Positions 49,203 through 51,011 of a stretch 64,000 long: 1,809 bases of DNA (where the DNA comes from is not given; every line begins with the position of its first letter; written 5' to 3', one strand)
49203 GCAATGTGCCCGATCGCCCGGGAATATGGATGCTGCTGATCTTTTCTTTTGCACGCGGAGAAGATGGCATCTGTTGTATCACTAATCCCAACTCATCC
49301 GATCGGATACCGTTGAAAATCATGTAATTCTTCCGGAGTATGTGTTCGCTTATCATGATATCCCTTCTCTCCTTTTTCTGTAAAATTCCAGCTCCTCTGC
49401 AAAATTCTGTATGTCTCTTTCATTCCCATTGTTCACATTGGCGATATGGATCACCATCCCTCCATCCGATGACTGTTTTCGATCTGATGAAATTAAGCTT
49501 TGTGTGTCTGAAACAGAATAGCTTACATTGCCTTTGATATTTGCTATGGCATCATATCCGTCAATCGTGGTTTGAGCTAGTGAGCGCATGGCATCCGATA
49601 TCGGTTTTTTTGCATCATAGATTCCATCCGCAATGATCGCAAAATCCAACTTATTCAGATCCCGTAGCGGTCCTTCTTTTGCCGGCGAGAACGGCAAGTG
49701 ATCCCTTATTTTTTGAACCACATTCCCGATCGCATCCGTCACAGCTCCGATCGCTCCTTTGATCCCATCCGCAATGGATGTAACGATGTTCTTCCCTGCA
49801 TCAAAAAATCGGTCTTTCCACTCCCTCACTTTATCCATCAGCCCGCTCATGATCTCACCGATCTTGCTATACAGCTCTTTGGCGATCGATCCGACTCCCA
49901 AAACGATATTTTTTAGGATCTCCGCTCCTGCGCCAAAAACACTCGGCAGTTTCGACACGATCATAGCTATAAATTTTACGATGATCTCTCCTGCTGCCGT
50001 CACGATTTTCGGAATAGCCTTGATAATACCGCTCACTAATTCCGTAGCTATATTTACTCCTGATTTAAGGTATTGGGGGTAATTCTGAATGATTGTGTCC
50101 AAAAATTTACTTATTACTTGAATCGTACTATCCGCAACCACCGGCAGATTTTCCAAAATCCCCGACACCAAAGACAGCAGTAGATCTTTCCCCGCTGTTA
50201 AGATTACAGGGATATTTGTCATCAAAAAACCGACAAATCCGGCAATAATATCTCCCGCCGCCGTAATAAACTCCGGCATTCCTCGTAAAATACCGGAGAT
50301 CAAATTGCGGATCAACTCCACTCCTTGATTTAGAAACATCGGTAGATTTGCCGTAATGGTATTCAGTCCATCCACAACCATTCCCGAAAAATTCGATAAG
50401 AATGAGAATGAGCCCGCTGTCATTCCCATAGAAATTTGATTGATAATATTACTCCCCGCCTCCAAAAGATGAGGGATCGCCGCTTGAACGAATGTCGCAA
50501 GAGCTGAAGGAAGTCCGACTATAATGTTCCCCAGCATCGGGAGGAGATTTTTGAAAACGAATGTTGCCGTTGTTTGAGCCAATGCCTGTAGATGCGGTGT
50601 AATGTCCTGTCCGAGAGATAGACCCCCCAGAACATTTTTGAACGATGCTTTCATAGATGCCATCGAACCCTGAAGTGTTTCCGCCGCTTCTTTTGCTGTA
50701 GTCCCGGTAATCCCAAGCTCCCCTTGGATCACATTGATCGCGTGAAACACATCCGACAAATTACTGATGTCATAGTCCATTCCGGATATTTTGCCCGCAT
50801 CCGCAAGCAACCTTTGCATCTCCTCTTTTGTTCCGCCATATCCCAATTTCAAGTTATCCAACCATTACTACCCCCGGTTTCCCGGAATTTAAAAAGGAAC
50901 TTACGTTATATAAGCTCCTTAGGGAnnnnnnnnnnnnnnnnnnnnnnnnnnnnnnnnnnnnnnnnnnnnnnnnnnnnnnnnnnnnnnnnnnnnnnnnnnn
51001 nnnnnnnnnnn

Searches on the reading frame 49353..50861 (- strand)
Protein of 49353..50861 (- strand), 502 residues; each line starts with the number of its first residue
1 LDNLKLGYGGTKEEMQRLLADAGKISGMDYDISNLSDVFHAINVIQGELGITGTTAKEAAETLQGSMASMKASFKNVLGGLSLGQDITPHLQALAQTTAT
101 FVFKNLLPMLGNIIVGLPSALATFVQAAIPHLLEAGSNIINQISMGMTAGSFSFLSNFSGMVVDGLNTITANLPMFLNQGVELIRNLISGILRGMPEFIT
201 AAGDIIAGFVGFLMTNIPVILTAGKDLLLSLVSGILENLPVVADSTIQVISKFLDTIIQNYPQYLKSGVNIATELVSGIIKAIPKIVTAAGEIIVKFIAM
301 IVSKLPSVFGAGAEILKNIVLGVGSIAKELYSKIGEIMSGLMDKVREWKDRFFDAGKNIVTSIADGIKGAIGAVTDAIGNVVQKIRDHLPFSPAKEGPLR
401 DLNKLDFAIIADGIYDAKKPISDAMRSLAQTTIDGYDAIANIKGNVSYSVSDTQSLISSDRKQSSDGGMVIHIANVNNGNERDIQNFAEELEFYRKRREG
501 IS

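Call 31: search_protein_families(library=phrogs, proteins=[window:49353-50861:-], max_evalue=0.001)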
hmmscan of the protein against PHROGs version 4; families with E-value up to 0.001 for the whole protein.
window:49353-50861:- (502 aa): 25 families
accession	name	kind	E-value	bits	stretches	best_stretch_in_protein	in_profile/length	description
phrog_58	-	tail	6.8e-40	138.4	1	1-491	460-1040/1544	tail length tape measure protein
phrog_5493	-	tail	3.3e-39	136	1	55-451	627-1039/1102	tail length tape measure protein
phrog_4372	-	tail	1.4e-31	109.9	2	195-441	1134-1370/1681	tail length tape measure protein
phrog_991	-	tail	6.3e-27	94.6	1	1-415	479-820/1966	tail length tape measure protein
phrog_3981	-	tail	5.6e-25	89.5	1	2-385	170-464/584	tail length tape measure protein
phrog_305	-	tail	1.9e-24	87.4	1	33-447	379-767/1001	tail length tape measure protein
phrog_1204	-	tail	2.8e-23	82.8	1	111-384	746-1008/1483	tail protein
phrog_24198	-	unknown function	1e-19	72.2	2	211-393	42-221/350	-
phrog_1272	-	tail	2.2e-19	69.8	1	41-396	743-1079/1606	tail length tape measure protein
phrog_4200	-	tail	7.1e-18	65.5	1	37-414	271-604/732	tail length tape measure protein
phrog_32452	-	unknown function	2.4e-13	50.1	1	347-434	504-594/724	-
phrog_28775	-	tail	1.8e-12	47.1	1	176-385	374-598/1303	tail length tape measure protein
phrog_3336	-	tail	3.9e-09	36.6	1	38-385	234-571/1051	tail length tape measure protein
phrog_1535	-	tail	6.8e-09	35.4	1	63-429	673-973/1152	tail length tape measure protein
phrog_971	-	lysis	1.9e-08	34.5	1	44-387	402-766/1338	endolysin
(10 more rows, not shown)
